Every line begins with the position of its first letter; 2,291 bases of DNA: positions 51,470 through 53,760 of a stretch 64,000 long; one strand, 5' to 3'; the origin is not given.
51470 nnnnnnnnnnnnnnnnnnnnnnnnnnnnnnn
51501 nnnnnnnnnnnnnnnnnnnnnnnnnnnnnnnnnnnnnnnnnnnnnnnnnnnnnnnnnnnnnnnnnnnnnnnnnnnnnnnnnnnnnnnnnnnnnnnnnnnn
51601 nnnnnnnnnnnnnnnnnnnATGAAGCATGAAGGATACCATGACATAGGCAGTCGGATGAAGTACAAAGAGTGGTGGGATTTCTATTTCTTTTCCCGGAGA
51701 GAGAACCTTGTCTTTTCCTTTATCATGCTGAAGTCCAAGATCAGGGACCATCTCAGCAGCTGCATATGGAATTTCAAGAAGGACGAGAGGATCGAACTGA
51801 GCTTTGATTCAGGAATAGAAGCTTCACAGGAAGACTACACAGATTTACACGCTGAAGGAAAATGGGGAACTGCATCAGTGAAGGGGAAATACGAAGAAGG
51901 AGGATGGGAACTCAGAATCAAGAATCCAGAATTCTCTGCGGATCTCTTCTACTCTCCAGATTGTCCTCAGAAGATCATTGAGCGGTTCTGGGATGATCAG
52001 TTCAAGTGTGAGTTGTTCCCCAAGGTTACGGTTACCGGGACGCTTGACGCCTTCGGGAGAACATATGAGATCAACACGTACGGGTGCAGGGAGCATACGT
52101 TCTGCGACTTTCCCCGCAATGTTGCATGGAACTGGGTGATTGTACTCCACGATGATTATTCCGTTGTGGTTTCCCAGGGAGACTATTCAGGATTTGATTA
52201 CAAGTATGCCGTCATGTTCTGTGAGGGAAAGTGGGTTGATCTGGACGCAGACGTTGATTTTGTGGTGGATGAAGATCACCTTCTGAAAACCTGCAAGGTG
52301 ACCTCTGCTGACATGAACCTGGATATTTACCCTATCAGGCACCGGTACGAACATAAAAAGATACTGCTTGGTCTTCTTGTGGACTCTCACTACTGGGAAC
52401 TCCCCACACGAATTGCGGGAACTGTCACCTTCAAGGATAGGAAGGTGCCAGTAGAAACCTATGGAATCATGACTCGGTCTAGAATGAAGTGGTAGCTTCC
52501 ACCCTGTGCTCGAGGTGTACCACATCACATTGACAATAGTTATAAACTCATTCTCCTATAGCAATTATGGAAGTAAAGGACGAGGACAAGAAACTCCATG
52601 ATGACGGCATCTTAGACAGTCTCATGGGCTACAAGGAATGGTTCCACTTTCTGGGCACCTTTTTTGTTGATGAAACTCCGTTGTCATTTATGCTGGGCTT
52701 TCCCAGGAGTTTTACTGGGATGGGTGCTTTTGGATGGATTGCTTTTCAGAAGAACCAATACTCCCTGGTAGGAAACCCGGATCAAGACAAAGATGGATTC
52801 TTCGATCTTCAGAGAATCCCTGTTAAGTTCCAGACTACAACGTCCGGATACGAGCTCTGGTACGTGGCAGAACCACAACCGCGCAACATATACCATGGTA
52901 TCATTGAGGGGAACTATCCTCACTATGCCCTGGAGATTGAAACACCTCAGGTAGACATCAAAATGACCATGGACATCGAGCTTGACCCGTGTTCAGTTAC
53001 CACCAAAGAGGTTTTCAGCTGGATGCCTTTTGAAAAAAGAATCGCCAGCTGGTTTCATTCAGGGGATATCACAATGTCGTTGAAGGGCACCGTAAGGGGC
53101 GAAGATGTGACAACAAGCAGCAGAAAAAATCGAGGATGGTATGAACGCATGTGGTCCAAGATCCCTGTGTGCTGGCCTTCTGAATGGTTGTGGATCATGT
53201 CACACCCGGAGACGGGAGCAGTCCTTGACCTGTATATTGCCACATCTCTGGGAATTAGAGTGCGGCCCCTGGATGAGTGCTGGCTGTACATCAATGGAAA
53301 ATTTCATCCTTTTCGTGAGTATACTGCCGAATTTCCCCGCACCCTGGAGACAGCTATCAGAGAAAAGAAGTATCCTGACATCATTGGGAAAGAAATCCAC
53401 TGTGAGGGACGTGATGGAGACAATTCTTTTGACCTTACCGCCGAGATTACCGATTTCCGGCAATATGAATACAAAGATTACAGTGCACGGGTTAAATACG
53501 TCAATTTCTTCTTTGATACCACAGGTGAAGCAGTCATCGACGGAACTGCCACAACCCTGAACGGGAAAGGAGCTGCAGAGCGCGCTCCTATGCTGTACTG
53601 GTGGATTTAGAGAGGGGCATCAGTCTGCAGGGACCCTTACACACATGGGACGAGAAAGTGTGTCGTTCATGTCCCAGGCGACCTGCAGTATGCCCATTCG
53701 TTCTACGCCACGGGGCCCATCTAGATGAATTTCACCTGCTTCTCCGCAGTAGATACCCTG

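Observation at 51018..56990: Candidate isoprenoid/lipid-chain modification locus beside the ether-lipid genes: CrtC-like paralogs, a CrtI-type flavoprotein and a large metallophosphoesterase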

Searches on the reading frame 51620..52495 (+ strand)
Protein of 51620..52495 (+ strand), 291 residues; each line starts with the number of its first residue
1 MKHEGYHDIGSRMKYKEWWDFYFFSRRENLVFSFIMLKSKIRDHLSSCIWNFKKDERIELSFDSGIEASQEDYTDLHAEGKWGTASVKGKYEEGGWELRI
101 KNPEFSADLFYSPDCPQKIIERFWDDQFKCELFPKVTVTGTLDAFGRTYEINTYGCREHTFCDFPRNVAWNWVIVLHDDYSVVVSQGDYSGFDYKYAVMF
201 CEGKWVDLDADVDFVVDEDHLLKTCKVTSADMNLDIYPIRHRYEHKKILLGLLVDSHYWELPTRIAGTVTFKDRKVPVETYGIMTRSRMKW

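Call 3: search_protein_families(library=pfam, proteins=[window:51620-52495:+], max_evalue=0.01)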
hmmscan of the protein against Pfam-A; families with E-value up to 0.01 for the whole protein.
window:51620-52495:+ (291 aa): 1 family
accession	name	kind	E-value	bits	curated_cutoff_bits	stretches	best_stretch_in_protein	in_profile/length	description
PF23213.1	DUF7065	-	4.6e-05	24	27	0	136-161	155-180/183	Domain of unknown function (DUF7065)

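Call 7: search_protein_families(library=pfam, proteins=[window:51620-52495:+], max_evalue=10)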
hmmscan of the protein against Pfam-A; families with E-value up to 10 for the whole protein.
window:51620-52495:+ (291 aa): 1 family
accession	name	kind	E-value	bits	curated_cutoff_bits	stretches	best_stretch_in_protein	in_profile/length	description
PF23213.1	DUF7065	-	4.6e-05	24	27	2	136-161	155-180/183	Domain of unknown function (DUF7065)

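Call 8: search_protein_families(library=ncbifam, proteins=[window:51620-52495:+], max_evalue=0.1)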
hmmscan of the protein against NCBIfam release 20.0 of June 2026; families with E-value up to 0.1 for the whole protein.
window:51620-52495:+ (291 aa): 0 families

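Call 11: search_solved_structures(query=window:51620-52495:+, max_evalue=10)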
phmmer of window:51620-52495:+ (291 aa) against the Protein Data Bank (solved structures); distinct sequences matched with E-value up to 10: 0.

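Call 18: find_homologous_proteins(query=window:51620-52495:+, max_evalue=0.001)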
Query window:51620-52495:+ (291 aa): 26 proteins with E <= 0.001 among 695 candidates.
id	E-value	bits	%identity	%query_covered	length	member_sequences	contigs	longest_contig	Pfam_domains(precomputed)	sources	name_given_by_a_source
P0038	1.6e-203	693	100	100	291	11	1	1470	-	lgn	-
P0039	1.5e-175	601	84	100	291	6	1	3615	PF23213.2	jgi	jgi:hypothetical protein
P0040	7.6e-163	560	78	100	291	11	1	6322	-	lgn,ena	-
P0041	1.8e-159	548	75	100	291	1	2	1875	PF23213.2,PF10974.16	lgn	-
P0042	3.7e-157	541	76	100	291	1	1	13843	PF23213.2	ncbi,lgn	-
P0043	3.9e-156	537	74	100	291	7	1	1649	-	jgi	jgi:hypothetical protein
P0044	1.2e-155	536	75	100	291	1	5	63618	PF23213.2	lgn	-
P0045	2.1e-155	535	75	100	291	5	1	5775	PF23213.2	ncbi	-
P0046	2.5e-155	535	75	100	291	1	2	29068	PF23213.2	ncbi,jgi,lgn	ncbi:MAG: hypothetical protein PVF58_16780 [Candidatus Methanofastidiosia archaeon]|jgi:hypothetical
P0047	2.6e-155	535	74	100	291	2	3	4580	PF23213.2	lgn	-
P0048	9.0e-154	530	74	100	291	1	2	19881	PF23213.2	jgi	jgi:hypothetical protein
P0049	1.8e-153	529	74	100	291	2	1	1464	-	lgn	-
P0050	3.2e-153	528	74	100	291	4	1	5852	-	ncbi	-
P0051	9.3e-151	520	72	100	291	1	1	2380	PF23213.2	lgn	-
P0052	4.3e-146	504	70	100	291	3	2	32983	PF23213.2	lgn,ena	-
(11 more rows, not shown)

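Call 22: search_solved_structures(query=A2, max_evalue=10, show_alignments=2)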
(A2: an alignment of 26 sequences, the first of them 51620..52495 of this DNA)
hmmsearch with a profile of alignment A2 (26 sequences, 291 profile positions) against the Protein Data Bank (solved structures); distinct sequences matched with E-value up to 10: 4.
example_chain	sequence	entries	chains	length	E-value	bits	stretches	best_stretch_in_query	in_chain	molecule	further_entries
2nqh_A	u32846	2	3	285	1.1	11.8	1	140-179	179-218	Endonuclease 4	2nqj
1qtw_A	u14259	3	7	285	1.1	11.8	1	140-179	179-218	ENDONUCLEASE IV | Endonuclease 4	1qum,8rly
2nq9_A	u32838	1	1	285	1.1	11.8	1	140-179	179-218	Endonuclease 4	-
4k1g_A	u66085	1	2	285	1.1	11.8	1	140-179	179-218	Endonuclease 4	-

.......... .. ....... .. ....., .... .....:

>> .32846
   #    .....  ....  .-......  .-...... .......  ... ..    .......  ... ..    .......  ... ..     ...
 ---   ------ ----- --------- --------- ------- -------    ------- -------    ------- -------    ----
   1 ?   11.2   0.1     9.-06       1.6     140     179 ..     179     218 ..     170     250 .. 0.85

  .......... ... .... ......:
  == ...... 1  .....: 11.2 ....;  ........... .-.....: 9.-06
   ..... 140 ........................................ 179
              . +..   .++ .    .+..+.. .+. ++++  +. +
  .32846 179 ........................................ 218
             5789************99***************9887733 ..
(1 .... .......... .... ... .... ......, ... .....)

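Call 26: find_encoding_contigs(protein=P0046, flank=10000, max_places=2)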
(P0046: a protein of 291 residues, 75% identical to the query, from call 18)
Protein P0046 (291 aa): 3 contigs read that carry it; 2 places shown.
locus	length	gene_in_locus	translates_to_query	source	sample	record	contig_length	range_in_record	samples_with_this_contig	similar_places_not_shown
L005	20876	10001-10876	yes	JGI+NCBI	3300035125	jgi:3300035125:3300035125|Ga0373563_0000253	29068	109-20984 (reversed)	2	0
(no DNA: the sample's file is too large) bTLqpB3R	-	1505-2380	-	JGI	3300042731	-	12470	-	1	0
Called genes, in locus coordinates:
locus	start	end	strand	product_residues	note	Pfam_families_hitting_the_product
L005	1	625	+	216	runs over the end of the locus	PF01351:RNase_HII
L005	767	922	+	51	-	-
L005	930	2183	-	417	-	PF02308:MgtC, PF13194:DUF4010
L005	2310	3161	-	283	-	PF14257:DUF4349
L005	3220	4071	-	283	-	PF24034:DUF7343, PF12802:MarR_2 (weak)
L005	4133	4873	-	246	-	PF00702:Hydrolase, PF12710:HAD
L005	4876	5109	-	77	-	PF01037:AsnC_trans_reg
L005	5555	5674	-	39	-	-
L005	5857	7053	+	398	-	PF01266:DAO (faint), PF01494:FAD_binding_3, PF03486:HI0933_like (faint), PF05834:Lycopene_cycl (faint), PF12831:FAD_oxidored (faint), PF22578:GGR_cat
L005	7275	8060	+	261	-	PF01040:UbiA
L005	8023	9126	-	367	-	PF00781:DAGK_cat, PF19279:YegS_C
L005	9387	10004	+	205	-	-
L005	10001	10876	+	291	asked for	PF23213: (faint)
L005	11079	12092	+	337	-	-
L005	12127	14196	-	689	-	PF00149:Metallophos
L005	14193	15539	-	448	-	PF01266:DAO (weak), PF01593:Amino_oxidase (weak), PF13450:NAD_binding_8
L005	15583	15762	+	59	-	-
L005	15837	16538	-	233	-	-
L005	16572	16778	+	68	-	-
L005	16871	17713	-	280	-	PF01135:PCMT, PF00398:RrnaAD (weak), PF13489:Methyltransf_23 (weak), PF13847:Methyltransf_31 (weak), PF08241:Methyltransf_11 (weak), PF13649:Methyltransf_25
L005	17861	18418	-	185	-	PF05763:DUF835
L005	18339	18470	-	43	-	-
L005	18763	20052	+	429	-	PF01336:tRNA_anti-codon, PF00152:tRNA-synt_2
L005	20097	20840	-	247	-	-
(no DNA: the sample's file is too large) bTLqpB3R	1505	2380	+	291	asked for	PF23213: (faint)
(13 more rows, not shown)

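Call 41: predict_structure(alignment_id=A2)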
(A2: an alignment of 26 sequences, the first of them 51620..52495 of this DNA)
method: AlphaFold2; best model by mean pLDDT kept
length: 291 residues; sequences in the alignment: 26
mean_pLDDT: 84.9   pTM: 0.85
mean pLDDT of the five models: 84.9, 80.0, 76.9, 73.9, 72.3
residues with pLDDT >= 90: 128; 70-90: 128; 50-70: 27; < 50: 8
segments of 3 or more residues with pLDDT < 50: 9-12
pLDDT, mean of each block of 10 residues (from residue 1): 54 71 93 88 87 89 85 87 91 94 95 90 65 93 97 93 74 90 83 80 88 79 84 92 77 77 92 90 86 69
secondary structure, 60 per line:
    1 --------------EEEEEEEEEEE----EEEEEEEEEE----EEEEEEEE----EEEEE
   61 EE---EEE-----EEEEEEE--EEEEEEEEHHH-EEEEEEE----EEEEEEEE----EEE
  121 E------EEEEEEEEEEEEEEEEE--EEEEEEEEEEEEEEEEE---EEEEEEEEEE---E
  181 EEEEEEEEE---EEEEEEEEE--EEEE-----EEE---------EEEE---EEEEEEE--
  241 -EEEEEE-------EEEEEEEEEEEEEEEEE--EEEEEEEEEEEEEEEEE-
elements in order: E15-25 E30-39 E44-51 E56-62 E66-68 E74-80 E83-90 E95-101 E106-113 E118-121 E128-144 E147-163 E167-176 E180-189 E193-201 E204-207 E213-215 E225-228 E232-238 E242-247 E255-271 E274-290

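Call 93: search_protein_families(library=padloc, proteins=[window:51620-52495:+], max_evalue=0.01)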
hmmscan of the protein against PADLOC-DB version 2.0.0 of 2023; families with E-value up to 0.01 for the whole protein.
window:51620-52495:+ (291 aa): 0 families

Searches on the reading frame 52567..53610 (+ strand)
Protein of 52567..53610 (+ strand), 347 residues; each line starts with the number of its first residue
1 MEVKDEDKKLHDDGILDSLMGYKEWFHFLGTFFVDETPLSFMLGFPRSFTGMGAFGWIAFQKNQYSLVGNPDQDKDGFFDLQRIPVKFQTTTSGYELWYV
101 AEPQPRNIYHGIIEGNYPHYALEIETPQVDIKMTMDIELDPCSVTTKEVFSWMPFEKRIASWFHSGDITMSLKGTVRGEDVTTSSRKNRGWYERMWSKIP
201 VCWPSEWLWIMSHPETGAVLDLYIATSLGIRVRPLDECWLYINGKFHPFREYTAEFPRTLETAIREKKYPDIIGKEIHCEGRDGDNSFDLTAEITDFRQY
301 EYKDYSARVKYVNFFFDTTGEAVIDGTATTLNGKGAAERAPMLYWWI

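Call 3: search_protein_families(library=pfam, proteins=[window:52567-53610:+], max_evalue=0.01)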
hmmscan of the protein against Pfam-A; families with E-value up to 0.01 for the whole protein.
window:52567-53610:+ (347 aa): 0 families

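Call 7: search_protein_families(library=pfam, proteins=[window:52567-53610:+], max_evalue=10)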
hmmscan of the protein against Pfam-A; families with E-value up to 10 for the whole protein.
window:52567-53610:+ (347 aa): 0 families

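Call 8: search_protein_families(library=ncbifam, proteins=[window:52567-53610:+], max_evalue=0.1)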
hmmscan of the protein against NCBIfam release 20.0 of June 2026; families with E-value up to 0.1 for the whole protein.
window:52567-53610:+ (347 aa): 0 families

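Call 12: search_solved_structures(query=window:52567-53610:+, max_evalue=10)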
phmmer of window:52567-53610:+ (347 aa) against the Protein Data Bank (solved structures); distinct sequences matched with E-value up to 10: 2.
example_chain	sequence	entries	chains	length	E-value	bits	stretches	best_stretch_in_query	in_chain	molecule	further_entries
7a0q_A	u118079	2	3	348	0.009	18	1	175-223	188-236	CrtC domain-containing protein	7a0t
4et7_A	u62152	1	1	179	0.72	11.8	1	48-78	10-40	Ephrin type-A receptor 5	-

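Call 13: find_homologous_proteins(query=window:52567-53610:+, max_evalue=0.001)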
Query window:52567-53610:+ (347 aa): 37 proteins with E <= 0.001 among 1412 candidates.
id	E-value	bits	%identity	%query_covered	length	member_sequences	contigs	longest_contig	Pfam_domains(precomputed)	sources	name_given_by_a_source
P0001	2.2e-245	831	100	100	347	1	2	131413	-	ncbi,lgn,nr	ncbi:MAG: hypothetical protein HXS52_03600 [Theionarchaea archaeon]|nr:hypothetical protein [Theiona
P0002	2.3e-202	690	82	100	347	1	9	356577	-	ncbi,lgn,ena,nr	ncbi:MAG: hypothetical protein HXS41_00240 [Theionarchaea archaeon]|nr:hypothetical protein [Theiona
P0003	7.1e-200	682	80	100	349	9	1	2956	-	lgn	-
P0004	1.9e-148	512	60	100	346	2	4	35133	-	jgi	jgi:hypothetical protein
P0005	2.1e-147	509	61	100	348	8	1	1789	-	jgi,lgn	jgi:hypothetical protein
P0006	7.1e-146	504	60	100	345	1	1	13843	-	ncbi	-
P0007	2.1e-142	492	59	100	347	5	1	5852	-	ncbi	-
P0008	1.4e-139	483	59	100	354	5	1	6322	-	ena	-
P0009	3.6e-134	465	58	100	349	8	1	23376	-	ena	-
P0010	1.8e-133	463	56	100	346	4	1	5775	-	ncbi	-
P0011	9.4e-133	461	55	100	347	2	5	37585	-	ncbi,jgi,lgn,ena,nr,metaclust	ncbi:MAG: hypothetical protein HXS46_11715 [Theionarchaea archaeon]|nr:MAG: hypothetical protein AYK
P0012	2.9e-132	459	57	100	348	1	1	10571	-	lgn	-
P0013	9.0e-129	448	55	100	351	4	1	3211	-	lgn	-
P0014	1.9e-126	440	56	100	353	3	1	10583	-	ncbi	-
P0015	1.6e-122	427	53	100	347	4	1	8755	-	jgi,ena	-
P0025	1.0e-100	355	49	100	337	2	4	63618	-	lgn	-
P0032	4.3e-83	297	42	100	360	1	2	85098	-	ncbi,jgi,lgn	ncbi:MAG: hypothetical protein PVF58_04620 [Candidatus Methanofastidiosia archaeon]|jgi:hypothetical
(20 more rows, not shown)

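Call 16: search_solved_structures(query=A1, max_evalue=1, show_alignments=2)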
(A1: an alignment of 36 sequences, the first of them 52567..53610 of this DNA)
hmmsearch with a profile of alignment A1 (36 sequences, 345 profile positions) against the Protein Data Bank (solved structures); distinct sequences matched with E-value up to 1: 1.
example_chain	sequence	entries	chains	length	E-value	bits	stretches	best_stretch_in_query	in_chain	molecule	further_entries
7a0q_A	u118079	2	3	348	0.0031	19.9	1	175-213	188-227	CrtC domain-containing protein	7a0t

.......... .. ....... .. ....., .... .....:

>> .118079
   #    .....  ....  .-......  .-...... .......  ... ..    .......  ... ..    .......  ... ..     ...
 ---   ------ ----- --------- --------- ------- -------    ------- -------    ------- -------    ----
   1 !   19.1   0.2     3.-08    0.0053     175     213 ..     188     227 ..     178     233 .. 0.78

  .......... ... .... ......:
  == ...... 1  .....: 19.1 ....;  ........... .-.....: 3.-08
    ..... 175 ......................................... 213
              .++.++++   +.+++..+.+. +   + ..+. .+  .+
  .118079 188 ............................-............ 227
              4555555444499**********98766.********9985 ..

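Call 24: find_encoding_contigs(protein=P0032, flank=10000, max_places=2)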
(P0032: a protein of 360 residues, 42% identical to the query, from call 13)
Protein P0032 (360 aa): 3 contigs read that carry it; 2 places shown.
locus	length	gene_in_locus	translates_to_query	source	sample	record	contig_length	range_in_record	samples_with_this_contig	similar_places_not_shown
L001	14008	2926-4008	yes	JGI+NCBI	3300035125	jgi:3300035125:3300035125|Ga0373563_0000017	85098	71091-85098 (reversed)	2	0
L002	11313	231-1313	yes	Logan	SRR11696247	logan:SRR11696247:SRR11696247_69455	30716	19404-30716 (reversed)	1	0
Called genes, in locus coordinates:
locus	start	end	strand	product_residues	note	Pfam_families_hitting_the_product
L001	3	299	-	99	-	?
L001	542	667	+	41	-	-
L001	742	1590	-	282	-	PF00565:SNase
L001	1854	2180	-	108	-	PF04002:RadC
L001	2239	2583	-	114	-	-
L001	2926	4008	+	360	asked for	-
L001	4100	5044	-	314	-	-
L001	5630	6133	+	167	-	PF01899:MNHE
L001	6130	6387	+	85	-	PF04066:MrpF_PhaF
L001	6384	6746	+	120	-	PF03334:PhaG_MnhG_YufB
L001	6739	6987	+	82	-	PF13244:MbhD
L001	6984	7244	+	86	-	PF20501:MbhE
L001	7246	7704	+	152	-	PF04039:MnhB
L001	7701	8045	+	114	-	PF00420:Oxidored_q2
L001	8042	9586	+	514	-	PF00662:Proton_antipo_N (weak), PF00361:Proton_antipo_M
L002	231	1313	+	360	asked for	-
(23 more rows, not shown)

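Call 25: find_encoding_contigs(protein=P0025, flank=10000, max_places=2)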
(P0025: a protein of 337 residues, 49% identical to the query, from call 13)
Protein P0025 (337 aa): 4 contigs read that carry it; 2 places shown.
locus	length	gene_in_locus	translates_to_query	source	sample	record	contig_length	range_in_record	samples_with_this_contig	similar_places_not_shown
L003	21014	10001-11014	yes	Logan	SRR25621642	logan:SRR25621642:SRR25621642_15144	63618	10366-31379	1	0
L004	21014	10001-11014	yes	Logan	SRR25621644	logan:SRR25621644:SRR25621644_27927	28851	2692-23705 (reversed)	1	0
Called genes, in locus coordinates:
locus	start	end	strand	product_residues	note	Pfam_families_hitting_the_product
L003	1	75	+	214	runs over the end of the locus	PF01351:RNase_HII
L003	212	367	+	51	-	-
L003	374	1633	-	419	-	PF02308:MgtC, PF13194:DUF4010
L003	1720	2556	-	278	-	PF14257:DUF4349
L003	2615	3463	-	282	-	PF24034:DUF7343, PF12802:MarR_2 (faint)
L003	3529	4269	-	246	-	PF00702:Hydrolase, PF12710:HAD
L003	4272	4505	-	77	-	PF01037:AsnC_trans_reg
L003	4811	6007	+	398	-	PF00890:FAD_binding_2 (faint), PF01266:DAO (faint), PF01494:FAD_binding_3, PF03486:HI0933_like (faint), PF05834:Lycopene_cycl (faint), PF13450:NAD_binding_8 (faint), PF22578:GGR_cat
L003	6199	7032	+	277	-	PF01040:UbiA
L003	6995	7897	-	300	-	PF00781:DAGK_cat, PF19279:YegS_C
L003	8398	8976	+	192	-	-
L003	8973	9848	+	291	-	PF23213: (faint)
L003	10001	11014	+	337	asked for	-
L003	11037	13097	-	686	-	PF00149:Metallophos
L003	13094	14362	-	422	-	PF01266:DAO (weak), PF01593:Amino_oxidase, PF13450:NAD_binding_8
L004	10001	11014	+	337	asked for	-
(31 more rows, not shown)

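Call 27: predict_structure(alignment_id=A1)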
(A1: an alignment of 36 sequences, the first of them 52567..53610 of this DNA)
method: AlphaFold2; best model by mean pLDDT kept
length: 347 residues; sequences in the alignment: 36
mean_pLDDT: 88.8   pTM: 0.86
mean pLDDT of the five models: 88.8, 86.7, 86.6, 86.4, 85.8
residues with pLDDT >= 90: 207; 70-90: 119; 50-70: 21; < 50: 0
segments of 3 or more residues with pLDDT < 50: none
pLDDT, mean of each block of 10 residues (from residue 1): 89 65 88 92 89 90 88 74 87 95 90 97 97 91 80 64 87 97 92 85 86 90 91 90 91 94 87 95 97 92 88 94 96 93 86
secondary structure, 60 per line:
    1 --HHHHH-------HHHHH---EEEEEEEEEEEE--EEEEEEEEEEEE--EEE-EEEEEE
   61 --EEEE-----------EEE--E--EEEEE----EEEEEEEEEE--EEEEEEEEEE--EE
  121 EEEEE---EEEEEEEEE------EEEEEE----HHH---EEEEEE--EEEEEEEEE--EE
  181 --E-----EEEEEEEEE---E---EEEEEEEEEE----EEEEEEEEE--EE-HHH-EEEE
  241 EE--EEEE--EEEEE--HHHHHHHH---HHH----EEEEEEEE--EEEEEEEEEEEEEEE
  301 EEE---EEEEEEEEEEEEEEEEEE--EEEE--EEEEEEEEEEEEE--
elements in order: H3-7 H15-19 E23-34 E37-48 E51-53 E55-60 E63-66 E78-80 E86-90 E95-104 E107-116 E119-125 E129-137 E144-149 E160-165 E168-176 E189-197 E205-214 E219-227 E237-242 E245-248 E251-255 H258-265 E276-283 E286-303 E307-324 E327-330 E333-345

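Call 76: find_related_loci(query=A1, collection=metagenome_contigs, flank=6000)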
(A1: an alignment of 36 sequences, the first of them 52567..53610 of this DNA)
Query A1 (347 aa) in metagenome_contigs; peptide patterns used: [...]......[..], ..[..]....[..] (x = any residue, [..] = any of these).
600 stretches matched a pattern (row limit reached: there are more); 1 encode a relative of the query (tblastn E <= 1e-3); 1 distinct loci.
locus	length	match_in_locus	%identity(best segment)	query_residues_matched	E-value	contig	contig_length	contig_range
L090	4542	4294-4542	63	1-82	7e-30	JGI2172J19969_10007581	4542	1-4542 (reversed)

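Call 93: search_protein_families(library=padloc, proteins=[window:52567-53610:+], max_evalue=0.01)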
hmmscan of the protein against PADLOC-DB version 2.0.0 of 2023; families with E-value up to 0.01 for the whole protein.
window:52567-53610:+ (347 aa): 0 families
